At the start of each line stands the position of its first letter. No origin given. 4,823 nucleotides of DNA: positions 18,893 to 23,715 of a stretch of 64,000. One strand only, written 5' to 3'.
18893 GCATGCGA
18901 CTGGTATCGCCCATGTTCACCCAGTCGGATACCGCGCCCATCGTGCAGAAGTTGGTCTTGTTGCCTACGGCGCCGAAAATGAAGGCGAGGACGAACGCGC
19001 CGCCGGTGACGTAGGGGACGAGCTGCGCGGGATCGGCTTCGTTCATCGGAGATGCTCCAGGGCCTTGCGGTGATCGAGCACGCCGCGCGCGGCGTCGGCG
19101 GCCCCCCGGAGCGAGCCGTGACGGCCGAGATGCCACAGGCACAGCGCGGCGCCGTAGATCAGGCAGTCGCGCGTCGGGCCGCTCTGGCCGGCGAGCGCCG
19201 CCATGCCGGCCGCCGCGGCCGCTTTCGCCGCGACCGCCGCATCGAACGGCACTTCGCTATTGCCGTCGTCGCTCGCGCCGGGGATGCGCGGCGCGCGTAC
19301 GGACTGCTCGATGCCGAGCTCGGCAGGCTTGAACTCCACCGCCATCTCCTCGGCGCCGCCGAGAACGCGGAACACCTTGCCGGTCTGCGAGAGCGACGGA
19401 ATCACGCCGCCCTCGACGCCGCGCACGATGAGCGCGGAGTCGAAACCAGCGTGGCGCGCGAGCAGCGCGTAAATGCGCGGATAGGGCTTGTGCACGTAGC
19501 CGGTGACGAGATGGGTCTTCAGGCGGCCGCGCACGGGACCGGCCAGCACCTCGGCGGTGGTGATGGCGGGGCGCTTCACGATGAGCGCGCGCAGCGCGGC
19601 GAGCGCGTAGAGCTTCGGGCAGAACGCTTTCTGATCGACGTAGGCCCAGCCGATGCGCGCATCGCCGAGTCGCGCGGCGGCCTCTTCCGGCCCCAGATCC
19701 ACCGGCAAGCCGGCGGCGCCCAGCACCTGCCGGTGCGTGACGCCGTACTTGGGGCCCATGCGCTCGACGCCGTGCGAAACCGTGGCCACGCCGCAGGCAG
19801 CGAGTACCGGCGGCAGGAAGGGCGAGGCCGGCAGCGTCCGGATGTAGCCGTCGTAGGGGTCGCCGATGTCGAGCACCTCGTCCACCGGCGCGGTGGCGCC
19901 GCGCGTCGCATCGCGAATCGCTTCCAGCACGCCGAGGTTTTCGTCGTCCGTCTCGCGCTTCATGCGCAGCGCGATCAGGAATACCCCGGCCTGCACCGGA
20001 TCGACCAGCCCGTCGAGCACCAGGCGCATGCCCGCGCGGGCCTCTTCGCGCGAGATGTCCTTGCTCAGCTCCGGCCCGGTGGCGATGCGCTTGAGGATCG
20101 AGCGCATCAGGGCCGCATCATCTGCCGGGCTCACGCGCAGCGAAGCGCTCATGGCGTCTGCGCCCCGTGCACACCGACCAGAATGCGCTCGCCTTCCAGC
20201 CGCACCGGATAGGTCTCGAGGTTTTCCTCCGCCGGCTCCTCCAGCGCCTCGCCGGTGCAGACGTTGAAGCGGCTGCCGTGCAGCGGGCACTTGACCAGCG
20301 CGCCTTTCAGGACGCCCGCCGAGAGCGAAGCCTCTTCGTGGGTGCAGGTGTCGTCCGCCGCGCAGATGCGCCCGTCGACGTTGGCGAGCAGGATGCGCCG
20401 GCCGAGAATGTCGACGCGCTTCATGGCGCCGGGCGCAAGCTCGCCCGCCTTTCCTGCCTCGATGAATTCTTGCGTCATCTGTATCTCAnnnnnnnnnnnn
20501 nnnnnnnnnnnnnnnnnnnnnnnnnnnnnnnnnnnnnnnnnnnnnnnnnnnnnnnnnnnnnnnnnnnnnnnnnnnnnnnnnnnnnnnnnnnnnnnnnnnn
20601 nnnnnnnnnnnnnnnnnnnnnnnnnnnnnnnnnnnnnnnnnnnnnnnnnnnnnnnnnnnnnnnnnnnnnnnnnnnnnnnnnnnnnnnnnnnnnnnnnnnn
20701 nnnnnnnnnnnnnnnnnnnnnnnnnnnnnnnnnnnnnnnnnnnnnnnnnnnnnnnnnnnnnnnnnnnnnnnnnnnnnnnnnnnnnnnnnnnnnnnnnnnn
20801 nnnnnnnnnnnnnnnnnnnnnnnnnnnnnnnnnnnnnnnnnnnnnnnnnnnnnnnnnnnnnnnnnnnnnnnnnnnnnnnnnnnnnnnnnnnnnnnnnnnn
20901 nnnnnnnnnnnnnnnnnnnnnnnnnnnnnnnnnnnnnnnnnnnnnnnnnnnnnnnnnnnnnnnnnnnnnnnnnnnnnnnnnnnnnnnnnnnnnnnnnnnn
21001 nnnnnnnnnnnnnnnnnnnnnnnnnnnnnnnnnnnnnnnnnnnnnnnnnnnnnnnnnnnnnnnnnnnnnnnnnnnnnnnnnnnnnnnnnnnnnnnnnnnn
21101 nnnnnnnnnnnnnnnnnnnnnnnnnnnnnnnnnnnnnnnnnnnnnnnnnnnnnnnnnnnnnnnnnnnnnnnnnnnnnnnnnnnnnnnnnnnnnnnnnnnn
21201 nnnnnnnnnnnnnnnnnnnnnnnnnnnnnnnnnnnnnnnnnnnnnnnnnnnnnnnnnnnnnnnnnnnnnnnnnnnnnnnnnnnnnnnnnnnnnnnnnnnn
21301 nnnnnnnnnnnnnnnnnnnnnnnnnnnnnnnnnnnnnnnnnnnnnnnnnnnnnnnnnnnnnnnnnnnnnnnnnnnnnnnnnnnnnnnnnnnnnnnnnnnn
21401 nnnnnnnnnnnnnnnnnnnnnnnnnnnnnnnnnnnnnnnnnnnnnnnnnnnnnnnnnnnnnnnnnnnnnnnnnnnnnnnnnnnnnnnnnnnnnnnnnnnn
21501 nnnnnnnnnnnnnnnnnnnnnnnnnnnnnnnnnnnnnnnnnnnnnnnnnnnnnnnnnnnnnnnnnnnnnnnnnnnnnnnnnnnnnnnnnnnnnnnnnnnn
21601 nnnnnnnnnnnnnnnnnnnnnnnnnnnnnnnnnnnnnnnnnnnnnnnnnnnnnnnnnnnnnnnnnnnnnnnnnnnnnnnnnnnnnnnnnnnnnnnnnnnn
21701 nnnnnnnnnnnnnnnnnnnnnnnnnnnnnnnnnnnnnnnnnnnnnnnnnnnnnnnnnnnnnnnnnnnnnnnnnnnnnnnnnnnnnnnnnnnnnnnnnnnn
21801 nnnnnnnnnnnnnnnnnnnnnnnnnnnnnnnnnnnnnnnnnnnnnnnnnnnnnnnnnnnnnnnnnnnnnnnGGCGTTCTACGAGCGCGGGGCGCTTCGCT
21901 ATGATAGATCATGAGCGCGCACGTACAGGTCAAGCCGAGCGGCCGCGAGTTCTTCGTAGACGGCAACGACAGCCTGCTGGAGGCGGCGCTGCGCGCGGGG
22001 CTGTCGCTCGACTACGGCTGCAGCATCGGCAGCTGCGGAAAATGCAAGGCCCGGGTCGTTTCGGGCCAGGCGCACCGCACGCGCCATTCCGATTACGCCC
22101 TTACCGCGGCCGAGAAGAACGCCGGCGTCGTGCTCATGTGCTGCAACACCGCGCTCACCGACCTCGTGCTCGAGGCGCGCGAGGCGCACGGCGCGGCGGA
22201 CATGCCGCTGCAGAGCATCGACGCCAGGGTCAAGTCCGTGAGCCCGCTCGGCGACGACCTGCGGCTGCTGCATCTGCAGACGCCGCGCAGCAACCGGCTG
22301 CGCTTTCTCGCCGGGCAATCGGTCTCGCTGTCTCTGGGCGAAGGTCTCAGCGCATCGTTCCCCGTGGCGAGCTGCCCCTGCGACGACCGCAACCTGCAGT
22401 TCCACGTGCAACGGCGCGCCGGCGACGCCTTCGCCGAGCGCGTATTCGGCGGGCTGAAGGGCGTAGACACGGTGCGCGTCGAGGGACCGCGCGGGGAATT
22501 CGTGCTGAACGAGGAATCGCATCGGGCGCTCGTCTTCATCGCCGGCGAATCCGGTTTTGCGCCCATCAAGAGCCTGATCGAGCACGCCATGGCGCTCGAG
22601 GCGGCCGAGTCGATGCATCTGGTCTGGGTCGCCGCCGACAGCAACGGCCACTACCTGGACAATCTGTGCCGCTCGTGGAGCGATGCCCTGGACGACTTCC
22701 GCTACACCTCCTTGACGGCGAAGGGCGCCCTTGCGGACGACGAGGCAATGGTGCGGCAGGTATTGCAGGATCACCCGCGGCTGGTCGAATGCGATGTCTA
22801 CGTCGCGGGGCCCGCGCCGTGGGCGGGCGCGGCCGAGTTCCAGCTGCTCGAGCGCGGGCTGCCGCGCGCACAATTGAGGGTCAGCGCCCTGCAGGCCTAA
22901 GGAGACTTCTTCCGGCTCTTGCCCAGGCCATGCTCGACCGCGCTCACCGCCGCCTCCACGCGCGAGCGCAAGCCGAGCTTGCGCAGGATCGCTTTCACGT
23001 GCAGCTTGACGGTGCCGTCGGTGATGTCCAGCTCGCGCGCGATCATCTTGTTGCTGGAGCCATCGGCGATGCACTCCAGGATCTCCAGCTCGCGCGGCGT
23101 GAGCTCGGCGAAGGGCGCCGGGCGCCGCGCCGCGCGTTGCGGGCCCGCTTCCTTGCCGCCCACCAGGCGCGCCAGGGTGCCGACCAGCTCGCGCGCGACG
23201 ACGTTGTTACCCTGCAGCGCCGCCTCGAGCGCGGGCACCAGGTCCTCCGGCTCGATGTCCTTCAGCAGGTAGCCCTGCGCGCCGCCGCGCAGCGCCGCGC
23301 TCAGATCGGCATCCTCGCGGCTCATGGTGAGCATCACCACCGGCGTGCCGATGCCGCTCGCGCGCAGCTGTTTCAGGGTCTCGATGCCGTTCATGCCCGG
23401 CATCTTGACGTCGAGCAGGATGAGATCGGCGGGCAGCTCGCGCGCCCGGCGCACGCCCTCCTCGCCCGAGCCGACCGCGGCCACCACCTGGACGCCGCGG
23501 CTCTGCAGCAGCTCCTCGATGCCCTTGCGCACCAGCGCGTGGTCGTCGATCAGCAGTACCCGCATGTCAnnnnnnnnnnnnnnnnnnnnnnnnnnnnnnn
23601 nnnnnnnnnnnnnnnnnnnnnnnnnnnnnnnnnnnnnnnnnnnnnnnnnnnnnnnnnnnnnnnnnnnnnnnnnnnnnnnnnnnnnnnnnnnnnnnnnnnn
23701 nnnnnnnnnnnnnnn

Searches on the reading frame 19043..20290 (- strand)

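Call 39: search_protein_families(library=pfam, proteins=[window:19043-20290:-], max_evalue=0.001)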
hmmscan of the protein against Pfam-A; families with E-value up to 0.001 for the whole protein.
window:19043-20290:- (415 aa): 2 families
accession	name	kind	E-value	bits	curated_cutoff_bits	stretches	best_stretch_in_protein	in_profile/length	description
PF02885.22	Glycos_trans_3N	-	1.4e-14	54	26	1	64-128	2-62/63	Glycosyl transferase family, helical bundle domain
PF00591.27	Glycos_transf_3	-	6.5e-07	29.7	27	1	158-410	23-252/253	Glycosyl transferase family, a/b domain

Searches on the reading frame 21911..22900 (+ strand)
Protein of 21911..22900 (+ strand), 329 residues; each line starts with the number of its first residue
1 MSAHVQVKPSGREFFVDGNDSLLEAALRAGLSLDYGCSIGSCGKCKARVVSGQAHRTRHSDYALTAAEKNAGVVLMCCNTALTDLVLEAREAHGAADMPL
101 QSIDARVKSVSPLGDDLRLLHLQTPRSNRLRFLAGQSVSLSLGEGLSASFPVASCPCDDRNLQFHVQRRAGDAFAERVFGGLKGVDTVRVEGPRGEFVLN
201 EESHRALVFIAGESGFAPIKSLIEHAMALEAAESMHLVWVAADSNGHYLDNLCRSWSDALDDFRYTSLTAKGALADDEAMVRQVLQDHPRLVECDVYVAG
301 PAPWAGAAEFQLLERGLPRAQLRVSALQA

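Call 38: search_protein_families(library=pfam, proteins=[window:21911-22900:+], max_evalue=0.001)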
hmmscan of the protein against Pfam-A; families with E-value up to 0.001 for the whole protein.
window:21911-22900:+ (329 aa): 3 families
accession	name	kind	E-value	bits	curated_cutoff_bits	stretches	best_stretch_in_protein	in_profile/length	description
PF00111.32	Fer2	-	1.5e-12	47.7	21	1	6-78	2-73/77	2Fe-2S iron-sulfur cluster binding domain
PF00175.26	NAD_binding_1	-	3e-07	31.5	22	1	209-306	1-105/109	Oxidoreductase NAD-binding domain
PF00970.30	FAD_binding_6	-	0.00021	22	21.1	1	105-197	2-97/99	Oxidoreductase FAD-binding domain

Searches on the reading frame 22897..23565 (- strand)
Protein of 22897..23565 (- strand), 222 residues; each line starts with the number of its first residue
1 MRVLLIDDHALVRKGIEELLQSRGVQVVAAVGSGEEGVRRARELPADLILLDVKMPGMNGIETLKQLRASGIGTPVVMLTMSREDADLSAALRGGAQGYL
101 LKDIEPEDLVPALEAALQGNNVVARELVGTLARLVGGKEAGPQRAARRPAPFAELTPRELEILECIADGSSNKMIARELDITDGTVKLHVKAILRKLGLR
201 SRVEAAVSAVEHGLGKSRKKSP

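Call 79: search_protein_families(library=pfam, proteins=[window:22897-23565:-], max_evalue=0.001)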
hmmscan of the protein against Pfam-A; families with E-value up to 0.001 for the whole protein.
window:22897-23565:- (222 aa): 4 families
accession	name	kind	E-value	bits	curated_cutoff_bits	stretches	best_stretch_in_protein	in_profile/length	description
PF00072.30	Response_reg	-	2.3e-30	105.4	30.2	1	3-113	1-110/111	Response regulator receiver domain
PF00196.25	GerE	-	1.4e-20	73.1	23.5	1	154-209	2-57/57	Bacterial regulatory proteins, luxR family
PF08281.18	Sigma70_r4_2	-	9.6e-05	22.4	25.7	1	153-197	9-54/54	Sigma-70, region 4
PF04545.22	Sigma70_r4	-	0.00062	19.7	24.1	0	153-197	3-48/50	Sigma-70, region 4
